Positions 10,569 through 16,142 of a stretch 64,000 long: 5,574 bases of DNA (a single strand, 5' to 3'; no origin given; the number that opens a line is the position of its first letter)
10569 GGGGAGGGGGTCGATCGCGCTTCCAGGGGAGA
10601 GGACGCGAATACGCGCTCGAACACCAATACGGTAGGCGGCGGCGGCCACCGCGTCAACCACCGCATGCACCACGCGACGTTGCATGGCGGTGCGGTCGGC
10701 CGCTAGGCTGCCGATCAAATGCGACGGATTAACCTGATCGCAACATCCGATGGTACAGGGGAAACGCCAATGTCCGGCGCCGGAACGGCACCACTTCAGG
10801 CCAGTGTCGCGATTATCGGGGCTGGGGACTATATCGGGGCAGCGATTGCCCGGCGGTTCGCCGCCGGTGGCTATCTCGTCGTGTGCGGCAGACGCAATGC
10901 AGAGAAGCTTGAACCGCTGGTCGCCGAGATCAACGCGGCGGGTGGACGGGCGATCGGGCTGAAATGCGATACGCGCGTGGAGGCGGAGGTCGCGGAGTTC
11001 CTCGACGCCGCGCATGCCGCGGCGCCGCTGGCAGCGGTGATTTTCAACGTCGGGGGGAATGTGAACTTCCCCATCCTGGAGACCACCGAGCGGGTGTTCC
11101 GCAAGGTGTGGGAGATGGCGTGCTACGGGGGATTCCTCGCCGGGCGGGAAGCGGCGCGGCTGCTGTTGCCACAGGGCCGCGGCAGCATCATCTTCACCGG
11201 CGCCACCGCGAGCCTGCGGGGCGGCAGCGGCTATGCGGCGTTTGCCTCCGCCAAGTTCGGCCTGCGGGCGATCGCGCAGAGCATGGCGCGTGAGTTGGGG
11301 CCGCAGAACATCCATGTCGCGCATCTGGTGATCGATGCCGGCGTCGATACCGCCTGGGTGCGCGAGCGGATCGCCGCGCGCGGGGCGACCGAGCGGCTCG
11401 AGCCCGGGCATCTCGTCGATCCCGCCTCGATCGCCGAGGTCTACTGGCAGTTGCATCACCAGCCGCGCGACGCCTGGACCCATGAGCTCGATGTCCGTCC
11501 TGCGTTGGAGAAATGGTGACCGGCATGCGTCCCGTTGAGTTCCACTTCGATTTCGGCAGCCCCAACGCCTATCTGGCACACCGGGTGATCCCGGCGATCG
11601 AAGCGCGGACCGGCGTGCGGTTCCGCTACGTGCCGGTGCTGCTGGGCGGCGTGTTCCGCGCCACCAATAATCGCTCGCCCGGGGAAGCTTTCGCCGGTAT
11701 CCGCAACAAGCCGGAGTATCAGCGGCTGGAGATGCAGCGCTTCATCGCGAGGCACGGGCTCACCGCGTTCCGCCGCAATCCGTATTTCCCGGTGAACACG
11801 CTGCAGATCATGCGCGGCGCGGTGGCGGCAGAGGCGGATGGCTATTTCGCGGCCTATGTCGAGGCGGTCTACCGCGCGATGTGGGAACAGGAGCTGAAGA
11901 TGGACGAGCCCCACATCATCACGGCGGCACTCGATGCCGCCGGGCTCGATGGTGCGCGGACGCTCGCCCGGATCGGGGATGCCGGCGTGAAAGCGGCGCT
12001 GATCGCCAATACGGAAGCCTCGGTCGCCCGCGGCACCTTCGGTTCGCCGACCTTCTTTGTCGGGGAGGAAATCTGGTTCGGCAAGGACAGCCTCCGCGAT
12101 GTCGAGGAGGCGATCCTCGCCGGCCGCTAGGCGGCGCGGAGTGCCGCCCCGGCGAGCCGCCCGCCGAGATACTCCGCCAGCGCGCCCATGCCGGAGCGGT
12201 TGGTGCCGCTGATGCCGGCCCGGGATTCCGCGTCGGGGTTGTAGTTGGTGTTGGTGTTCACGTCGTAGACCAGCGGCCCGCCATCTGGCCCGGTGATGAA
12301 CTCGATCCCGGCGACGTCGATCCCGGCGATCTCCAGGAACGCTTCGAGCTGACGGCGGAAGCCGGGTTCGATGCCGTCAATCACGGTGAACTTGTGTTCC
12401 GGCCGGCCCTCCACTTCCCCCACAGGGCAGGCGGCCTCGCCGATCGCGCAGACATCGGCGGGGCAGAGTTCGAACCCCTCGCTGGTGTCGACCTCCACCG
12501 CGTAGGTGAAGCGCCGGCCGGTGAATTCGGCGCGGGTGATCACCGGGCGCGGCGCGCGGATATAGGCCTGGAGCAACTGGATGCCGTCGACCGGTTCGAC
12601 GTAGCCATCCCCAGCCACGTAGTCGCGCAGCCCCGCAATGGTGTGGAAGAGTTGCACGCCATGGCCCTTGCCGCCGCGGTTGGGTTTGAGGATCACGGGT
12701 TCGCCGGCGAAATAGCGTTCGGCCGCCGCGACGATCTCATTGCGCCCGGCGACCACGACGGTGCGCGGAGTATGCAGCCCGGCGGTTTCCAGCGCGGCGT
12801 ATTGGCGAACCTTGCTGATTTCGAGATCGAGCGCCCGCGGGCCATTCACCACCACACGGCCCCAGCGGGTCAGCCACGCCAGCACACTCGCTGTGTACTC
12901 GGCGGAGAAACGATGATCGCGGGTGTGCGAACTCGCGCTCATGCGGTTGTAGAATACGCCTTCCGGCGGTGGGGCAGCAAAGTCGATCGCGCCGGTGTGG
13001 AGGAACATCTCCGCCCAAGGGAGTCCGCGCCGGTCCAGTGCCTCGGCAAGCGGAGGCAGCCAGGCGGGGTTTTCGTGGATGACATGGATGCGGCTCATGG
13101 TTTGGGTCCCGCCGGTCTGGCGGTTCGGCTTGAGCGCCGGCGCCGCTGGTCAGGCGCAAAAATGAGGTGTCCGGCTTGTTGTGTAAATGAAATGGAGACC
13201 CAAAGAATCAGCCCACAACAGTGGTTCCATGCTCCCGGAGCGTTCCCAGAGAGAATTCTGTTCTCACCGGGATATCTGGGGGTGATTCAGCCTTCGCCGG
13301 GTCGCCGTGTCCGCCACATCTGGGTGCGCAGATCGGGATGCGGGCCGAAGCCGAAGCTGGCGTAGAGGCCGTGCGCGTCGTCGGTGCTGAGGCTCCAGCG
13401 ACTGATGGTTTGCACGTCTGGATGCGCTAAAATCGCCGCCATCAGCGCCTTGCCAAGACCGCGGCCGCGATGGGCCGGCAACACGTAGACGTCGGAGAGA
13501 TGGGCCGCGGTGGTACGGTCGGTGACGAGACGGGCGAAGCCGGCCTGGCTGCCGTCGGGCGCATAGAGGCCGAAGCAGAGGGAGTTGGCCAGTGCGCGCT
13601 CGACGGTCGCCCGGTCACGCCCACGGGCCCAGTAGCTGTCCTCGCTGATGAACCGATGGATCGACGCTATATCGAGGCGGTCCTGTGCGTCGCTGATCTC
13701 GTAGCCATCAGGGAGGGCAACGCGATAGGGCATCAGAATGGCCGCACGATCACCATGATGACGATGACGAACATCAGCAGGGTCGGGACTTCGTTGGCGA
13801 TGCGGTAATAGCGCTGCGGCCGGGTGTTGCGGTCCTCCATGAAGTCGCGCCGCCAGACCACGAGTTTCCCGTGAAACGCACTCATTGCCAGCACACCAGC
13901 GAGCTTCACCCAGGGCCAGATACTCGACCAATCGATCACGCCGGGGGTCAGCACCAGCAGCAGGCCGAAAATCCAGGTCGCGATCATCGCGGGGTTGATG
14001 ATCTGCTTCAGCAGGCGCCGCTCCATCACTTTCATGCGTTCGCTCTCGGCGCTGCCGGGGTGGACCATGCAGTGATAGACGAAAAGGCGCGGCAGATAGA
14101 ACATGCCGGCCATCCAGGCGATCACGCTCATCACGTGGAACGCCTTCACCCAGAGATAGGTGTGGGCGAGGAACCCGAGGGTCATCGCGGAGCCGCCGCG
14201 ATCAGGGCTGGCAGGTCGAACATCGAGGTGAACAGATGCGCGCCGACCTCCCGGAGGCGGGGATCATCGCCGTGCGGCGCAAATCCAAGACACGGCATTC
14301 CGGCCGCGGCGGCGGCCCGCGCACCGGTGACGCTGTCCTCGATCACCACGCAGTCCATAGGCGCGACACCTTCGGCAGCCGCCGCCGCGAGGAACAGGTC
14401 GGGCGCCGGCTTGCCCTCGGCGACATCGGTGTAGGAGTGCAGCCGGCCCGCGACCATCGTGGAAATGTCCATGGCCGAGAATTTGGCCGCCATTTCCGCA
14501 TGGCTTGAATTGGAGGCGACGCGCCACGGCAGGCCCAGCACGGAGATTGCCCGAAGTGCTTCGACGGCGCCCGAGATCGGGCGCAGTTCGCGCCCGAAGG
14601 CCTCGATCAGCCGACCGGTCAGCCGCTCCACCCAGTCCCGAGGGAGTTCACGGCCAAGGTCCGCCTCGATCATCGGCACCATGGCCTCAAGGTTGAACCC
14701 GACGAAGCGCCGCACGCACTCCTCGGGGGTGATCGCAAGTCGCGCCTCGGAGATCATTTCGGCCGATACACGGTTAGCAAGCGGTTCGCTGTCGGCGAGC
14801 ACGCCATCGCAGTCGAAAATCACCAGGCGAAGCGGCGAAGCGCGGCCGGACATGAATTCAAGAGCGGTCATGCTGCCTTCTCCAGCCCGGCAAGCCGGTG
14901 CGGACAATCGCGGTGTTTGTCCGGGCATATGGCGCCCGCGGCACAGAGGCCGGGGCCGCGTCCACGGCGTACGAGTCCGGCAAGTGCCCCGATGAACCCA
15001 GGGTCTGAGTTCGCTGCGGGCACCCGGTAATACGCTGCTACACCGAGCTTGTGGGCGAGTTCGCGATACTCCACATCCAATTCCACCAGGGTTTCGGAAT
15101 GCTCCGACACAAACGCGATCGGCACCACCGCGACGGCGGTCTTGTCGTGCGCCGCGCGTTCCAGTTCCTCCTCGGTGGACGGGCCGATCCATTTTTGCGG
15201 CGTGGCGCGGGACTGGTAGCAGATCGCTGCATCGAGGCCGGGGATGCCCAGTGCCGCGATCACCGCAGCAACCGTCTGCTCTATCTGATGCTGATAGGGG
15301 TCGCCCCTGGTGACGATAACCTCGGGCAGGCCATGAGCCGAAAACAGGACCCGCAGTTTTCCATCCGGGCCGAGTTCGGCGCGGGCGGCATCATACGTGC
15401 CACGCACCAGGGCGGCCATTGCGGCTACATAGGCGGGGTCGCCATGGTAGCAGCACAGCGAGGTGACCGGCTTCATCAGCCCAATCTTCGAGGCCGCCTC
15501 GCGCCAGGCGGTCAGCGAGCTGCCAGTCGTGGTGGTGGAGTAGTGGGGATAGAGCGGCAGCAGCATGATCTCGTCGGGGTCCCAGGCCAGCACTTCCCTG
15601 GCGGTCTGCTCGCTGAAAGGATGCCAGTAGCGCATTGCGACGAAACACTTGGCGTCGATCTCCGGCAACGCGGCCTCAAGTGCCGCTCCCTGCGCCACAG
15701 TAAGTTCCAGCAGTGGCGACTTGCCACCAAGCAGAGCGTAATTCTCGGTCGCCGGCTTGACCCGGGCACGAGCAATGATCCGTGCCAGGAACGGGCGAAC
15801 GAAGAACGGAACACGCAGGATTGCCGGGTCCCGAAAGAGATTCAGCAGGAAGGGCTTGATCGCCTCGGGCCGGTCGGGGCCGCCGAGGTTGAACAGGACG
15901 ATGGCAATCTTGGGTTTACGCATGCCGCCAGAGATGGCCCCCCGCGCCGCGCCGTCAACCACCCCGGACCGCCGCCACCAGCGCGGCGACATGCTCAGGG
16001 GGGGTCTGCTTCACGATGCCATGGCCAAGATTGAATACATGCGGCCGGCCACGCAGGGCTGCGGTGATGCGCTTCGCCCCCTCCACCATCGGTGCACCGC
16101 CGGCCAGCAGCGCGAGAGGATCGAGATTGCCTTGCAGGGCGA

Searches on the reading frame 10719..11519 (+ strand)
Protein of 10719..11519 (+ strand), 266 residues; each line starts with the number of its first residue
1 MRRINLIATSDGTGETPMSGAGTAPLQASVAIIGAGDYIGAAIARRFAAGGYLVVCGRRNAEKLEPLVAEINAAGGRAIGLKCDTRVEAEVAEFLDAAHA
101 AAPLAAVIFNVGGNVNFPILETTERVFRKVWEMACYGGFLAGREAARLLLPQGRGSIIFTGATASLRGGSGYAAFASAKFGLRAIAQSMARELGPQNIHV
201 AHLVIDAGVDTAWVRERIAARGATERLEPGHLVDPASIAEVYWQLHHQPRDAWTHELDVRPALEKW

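Call 103: search_protein_families(library=pfam, proteins=[window:10719-11519:+], max_evalue=0.00001)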
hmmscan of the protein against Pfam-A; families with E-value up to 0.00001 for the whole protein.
window:10719-11519:+ (266 aa): 3 families
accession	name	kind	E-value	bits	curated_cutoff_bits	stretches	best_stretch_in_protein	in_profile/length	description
PF00106.31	adh_short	-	1.1e-30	107.1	26.6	1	30-216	3-189/195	short chain dehydrogenase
PF13561.12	adh_short_C2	-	8.7e-26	91.4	27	1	39-242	8-213/236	Enoyl-(Acyl carrier protein) reductase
PF08659.16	KR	-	5.5e-06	26.9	22.6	0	29-190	2-164/180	KR domain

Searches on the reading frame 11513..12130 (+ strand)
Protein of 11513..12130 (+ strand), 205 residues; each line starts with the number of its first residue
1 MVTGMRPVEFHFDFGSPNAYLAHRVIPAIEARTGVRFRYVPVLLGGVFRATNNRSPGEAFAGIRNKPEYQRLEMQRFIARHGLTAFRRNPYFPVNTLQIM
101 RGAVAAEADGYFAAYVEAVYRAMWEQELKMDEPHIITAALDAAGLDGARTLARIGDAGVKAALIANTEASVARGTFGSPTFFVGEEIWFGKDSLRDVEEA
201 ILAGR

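Call 103: search_protein_families(library=pfam, proteins=[window:11513-12130:+], max_evalue=0.00001)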
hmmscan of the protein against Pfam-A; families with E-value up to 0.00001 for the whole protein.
window:11513-12130:+ (205 aa): 1 family
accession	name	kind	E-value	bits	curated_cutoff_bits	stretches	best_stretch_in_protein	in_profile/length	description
PF01323.26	DSBA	-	9.5e-29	101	25.6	1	8-201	2-190/191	DSBA-like thioredoxin domain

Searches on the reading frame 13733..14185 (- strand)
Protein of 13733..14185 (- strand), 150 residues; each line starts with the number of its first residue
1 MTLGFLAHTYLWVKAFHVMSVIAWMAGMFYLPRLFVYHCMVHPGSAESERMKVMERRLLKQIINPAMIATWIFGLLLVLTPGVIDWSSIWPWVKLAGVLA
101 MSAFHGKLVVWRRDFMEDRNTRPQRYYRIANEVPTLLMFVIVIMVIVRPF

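Call 103: search_protein_families(library=pfam, proteins=[window:13733-14185:-], max_evalue=0.00001)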
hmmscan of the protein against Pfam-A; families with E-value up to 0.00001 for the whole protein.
window:13733-14185:- (150 aa): 1 family
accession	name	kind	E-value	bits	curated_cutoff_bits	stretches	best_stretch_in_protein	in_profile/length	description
PF03653.18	UPF0093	-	4.9e-61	205.7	34.2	1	7-150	2-146/146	Uncharacterised protein family (UPF0093)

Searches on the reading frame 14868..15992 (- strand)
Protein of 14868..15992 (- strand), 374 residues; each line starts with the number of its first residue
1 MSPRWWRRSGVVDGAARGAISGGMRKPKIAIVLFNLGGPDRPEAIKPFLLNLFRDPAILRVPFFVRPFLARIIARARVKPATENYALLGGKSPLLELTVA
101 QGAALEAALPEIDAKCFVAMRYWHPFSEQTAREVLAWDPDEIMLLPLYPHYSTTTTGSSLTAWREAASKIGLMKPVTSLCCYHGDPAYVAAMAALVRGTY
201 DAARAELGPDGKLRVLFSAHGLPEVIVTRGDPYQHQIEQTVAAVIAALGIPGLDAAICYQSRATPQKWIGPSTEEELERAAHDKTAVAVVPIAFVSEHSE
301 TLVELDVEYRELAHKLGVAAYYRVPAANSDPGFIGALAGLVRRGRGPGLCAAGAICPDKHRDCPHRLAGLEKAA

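Call 103: search_protein_families(library=pfam, proteins=[window:14868-15992:-], max_evalue=0.00001)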
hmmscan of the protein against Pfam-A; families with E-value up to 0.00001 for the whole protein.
window:14868-15992:- (374 aa): 1 family
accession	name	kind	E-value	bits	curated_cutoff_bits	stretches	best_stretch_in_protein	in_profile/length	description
PF00762.24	Ferrochelatase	-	6.5e-107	357.6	27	1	28-343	1-315/317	Ferrochelatase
